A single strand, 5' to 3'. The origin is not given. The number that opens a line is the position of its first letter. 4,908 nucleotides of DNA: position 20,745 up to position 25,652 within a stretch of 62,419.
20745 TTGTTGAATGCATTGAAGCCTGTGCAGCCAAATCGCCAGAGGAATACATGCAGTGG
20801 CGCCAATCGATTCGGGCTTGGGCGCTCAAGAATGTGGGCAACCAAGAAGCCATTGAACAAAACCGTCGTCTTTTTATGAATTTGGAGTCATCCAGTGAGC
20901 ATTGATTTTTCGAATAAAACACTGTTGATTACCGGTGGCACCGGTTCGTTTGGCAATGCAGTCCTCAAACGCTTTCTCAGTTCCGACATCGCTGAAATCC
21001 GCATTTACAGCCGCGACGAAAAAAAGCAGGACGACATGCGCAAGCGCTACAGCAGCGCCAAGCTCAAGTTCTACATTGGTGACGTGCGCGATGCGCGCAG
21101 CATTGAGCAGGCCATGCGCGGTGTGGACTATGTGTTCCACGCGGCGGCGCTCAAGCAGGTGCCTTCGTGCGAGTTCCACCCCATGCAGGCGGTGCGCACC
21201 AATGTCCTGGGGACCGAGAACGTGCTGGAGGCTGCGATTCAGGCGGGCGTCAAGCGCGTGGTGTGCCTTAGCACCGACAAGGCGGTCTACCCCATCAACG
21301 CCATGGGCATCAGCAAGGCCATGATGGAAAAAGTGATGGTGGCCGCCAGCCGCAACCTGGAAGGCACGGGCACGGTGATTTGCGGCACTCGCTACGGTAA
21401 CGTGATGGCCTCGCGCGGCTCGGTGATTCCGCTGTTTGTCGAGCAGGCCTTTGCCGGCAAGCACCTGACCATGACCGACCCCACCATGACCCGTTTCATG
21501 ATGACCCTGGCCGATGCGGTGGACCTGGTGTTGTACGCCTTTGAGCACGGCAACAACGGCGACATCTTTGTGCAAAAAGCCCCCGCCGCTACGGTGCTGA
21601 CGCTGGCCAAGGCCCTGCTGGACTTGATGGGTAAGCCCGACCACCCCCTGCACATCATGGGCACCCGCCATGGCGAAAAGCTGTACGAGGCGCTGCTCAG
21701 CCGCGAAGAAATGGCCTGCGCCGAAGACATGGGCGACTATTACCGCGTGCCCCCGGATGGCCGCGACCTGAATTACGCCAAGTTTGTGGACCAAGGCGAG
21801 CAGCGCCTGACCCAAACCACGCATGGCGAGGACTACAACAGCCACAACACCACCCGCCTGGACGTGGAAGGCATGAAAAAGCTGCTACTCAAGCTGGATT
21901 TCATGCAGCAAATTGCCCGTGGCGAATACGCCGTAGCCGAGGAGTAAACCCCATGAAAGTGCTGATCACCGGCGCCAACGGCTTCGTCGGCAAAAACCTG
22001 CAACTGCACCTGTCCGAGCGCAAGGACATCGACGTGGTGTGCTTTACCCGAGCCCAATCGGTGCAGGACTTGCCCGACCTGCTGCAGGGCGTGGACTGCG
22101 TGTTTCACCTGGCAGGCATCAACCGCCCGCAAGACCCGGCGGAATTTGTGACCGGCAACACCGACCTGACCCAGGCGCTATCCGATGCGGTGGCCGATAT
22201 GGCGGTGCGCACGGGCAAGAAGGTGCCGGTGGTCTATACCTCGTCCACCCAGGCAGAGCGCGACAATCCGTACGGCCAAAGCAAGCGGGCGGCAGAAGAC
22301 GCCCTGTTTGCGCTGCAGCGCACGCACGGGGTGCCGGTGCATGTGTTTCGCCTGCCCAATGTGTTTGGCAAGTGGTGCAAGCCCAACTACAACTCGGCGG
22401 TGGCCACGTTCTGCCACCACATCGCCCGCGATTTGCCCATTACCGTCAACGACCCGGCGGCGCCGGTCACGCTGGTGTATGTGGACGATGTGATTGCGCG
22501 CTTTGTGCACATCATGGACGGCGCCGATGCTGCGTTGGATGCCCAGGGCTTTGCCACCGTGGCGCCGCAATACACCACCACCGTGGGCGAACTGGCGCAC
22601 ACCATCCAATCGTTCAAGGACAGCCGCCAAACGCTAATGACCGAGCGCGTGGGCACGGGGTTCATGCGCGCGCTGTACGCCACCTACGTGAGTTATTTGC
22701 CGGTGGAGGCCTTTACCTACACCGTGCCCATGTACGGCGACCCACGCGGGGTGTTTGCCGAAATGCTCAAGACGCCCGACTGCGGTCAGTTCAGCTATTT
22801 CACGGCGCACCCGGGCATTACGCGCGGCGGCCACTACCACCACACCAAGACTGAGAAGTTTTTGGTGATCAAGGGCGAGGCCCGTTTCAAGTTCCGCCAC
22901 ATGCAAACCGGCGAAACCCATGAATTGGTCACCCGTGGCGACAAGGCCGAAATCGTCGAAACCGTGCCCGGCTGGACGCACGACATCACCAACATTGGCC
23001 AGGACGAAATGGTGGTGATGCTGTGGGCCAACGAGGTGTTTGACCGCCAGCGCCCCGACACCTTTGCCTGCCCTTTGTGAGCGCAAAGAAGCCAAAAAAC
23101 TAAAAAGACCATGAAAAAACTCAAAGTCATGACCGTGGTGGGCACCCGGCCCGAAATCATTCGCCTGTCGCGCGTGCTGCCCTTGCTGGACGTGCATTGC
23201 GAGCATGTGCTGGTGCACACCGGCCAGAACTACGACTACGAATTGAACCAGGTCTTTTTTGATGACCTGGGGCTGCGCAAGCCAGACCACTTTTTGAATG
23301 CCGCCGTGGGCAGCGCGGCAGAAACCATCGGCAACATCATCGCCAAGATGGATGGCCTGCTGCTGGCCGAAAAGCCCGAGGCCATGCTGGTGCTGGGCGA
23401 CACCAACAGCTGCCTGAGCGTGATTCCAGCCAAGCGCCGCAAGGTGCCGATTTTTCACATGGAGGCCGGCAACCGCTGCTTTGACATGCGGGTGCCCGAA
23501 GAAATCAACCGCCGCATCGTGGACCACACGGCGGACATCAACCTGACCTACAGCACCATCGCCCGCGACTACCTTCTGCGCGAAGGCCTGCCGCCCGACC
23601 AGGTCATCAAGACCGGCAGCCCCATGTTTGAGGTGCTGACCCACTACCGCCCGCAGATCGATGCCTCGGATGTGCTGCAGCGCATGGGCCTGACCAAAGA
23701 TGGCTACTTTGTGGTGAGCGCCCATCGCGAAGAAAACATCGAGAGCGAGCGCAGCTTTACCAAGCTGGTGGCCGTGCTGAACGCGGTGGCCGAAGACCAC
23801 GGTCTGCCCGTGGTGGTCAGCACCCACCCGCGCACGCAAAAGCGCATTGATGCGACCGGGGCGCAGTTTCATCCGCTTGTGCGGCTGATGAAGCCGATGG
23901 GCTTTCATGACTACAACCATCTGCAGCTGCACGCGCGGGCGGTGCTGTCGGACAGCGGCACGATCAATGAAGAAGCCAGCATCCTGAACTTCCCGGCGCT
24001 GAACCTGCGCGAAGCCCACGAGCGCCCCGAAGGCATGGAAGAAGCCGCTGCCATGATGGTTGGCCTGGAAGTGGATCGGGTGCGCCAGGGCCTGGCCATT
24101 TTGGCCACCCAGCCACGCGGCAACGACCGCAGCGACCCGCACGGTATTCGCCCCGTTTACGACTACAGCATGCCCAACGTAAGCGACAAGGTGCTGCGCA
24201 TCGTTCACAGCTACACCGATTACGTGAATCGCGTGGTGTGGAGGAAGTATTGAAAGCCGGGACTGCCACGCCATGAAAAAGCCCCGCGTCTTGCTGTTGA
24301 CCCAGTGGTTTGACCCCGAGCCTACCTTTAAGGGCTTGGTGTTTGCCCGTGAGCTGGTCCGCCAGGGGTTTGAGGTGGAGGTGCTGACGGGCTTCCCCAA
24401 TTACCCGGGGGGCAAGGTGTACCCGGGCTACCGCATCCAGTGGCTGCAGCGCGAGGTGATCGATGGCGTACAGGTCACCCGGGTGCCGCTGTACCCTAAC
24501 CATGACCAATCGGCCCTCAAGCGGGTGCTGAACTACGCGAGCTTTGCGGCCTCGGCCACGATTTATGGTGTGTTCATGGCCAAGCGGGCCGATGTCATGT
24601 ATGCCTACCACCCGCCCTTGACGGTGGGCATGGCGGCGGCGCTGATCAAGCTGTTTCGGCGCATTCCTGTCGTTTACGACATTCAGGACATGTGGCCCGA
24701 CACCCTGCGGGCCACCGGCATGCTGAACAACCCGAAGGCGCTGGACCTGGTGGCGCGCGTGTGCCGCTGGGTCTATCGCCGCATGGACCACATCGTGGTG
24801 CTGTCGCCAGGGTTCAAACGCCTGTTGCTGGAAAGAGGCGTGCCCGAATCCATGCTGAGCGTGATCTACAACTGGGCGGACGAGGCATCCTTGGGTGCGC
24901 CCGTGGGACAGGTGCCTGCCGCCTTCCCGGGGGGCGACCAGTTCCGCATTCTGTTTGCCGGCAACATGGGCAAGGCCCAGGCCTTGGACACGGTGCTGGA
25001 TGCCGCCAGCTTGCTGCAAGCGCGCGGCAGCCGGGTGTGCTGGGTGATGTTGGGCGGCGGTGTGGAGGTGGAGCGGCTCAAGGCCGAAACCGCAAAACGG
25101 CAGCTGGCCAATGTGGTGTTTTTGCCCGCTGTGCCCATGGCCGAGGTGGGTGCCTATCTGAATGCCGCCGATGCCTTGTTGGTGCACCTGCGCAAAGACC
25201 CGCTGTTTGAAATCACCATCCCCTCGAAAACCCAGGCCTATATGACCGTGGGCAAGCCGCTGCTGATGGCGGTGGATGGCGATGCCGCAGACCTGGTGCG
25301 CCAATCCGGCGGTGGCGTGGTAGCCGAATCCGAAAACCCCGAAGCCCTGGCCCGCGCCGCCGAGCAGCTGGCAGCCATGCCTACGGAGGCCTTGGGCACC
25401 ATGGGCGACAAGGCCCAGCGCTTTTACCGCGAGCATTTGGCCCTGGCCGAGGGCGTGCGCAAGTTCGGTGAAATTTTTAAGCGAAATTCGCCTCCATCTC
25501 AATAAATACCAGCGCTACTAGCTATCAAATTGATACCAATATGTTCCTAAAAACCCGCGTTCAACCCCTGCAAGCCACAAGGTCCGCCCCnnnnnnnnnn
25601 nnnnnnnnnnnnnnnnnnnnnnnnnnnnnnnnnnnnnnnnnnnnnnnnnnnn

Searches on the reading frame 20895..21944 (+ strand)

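Call 86: search_protein_families(library=pfam, proteins=[window:20895-21944:+], max_evalue=0.001)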
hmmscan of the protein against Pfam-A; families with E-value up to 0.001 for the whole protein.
window:20895-21944:+ (350 aa): 13 families
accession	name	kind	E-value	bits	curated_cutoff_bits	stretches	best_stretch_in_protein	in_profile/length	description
PF02719.21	Polysacc_synt_2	-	4.7e-105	351.4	20.2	1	10-285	1-291/293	Polysaccharide biosynthesis protein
PF01370.27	Epimerase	-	2.7e-27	96.2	20.9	1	11-225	2-237/240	NAD dependent epimerase/dehydratase family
PF08485.16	Polysacc_syn_2C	-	1.3e-21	76.5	25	1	288-338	1-48/48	Polysaccharide biosynthesis protein C-terminal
PF01073.25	3Beta_HSD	-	1.5e-20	73.8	22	1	11-133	1-122/280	3-beta hydroxysteroid dehydrogenase/isomerase family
PF16363.11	GDP_Man_Dehyd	-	4.1e-17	63.1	27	1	11-233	1-254/332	GDP-mannose 4,6 dehydratase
PF13460.12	NAD_binding_10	-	1.4e-15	58.1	27.2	1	14-132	1-103/184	NAD(P)H-binding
PF05368.20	NmrA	-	1.9e-12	47.8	27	1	7-210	2-194/298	NmrA-like family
PF04321.23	RmlD_sub_bind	-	3.1e-10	40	27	1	9-129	2-103/287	RmlD substrate binding domain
PF07993.18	NAD_binding_4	-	9.2e-10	38.5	20.1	1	12-146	1-155/258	Male sterility protein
PF08659.16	KR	-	6.8e-05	23.3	22.6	1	9-125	2-134/180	KR domain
PF00106.31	adh_short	-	0.00015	21.8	26.6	1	8-86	1-87/195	short chain dehydrogenase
PF03807.23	F420_oxidored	-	0.00025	22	21.6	0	15-90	6-73/94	NADP oxidoreductase coenzyme F420-dependent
PF03435.24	Sacchrp_dh_NADP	-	0.00031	21.5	25.1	0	11-84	2-76/129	Saccharopine dehydrogenase NADP binding domain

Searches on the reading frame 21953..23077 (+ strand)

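Call 86: search_protein_families(library=pfam, proteins=[window:21953-23077:+], max_evalue=0.001)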
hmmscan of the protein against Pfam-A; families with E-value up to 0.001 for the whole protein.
window:21953-23077:+ (375 aa): 7 families
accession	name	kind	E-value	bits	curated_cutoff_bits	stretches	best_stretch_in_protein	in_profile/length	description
PF14667.12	Polysacc_synt_C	-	2e-48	163.5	28.7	1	262-371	2-111/111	Polysaccharide biosynthesis C-terminal domain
PF01370.27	Epimerase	-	2.6e-19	70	20.9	1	3-193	1-230/240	NAD dependent epimerase/dehydratase family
PF07993.18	NAD_binding_4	-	8.3e-10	38.7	20.1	1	100-146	170-220/258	Male sterility protein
PF04321.23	RmlD_sub_bind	-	2e-07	30.8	27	1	1-221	1-230/287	RmlD substrate binding domain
PF02719.21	Polysacc_synt_2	-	8e-06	25.7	20.2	1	41-169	70-198/293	Polysaccharide biosynthesis protein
PF16363.11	GDP_Man_Dehyd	-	8.2e-06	25.9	27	0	93-188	139-237/332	GDP-mannose 4,6 dehydratase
PF01073.25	3Beta_HSD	-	0.00025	20.6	22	0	37-114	57-132/280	3-beta hydroxysteroid dehydrogenase/isomerase family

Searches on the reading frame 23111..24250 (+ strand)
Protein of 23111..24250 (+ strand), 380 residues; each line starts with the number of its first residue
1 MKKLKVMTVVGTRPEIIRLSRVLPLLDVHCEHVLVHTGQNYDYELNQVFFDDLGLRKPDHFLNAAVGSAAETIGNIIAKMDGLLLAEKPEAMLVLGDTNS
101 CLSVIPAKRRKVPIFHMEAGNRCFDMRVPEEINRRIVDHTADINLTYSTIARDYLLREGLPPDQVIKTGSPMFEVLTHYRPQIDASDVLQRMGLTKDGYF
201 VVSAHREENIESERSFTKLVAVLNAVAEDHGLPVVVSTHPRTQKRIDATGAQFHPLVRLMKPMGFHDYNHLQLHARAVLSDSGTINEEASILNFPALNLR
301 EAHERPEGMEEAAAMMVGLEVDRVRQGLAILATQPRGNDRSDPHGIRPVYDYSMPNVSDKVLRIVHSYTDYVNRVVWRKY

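Call 86: search_protein_families(library=pfam, proteins=[window:23111-24250:+], max_evalue=0.001)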
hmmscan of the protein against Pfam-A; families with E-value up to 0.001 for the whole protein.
window:23111-24250:+ (380 aa): 1 family
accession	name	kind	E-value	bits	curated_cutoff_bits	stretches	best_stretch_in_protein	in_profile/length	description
PF02350.25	Epimerase_2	-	3.2e-88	296.3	30.6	1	30-364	9-345/347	UDP-N-acetylglucosamine 2-epimerase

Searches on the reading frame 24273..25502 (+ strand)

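Call 86: search_protein_families(library=pfam, proteins=[window:24273-25502:+], max_evalue=0.001)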
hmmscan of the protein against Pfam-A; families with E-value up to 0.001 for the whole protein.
window:24273-25502:+ (410 aa): 4 families
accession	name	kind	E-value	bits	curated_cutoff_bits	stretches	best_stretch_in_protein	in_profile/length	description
PF13579.12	Glyco_trans_4_4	-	1.1e-23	84.8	29.7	1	25-201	11-158/158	Glycosyl transferase 4-like domain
PF13439.12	Glyco_transf_4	-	2e-15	57.7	28.5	1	24-203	11-167/170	Glycosyltransferase Family 4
PF00534.26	Glycos_transf_1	-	3.1e-15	56.6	26.4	1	222-378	14-166/172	Glycosyl transferases group 1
PF13692.12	Glyco_trans_1_4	-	4.9e-14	53.2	27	1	224-367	2-140/142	Glycosyl transferases group 1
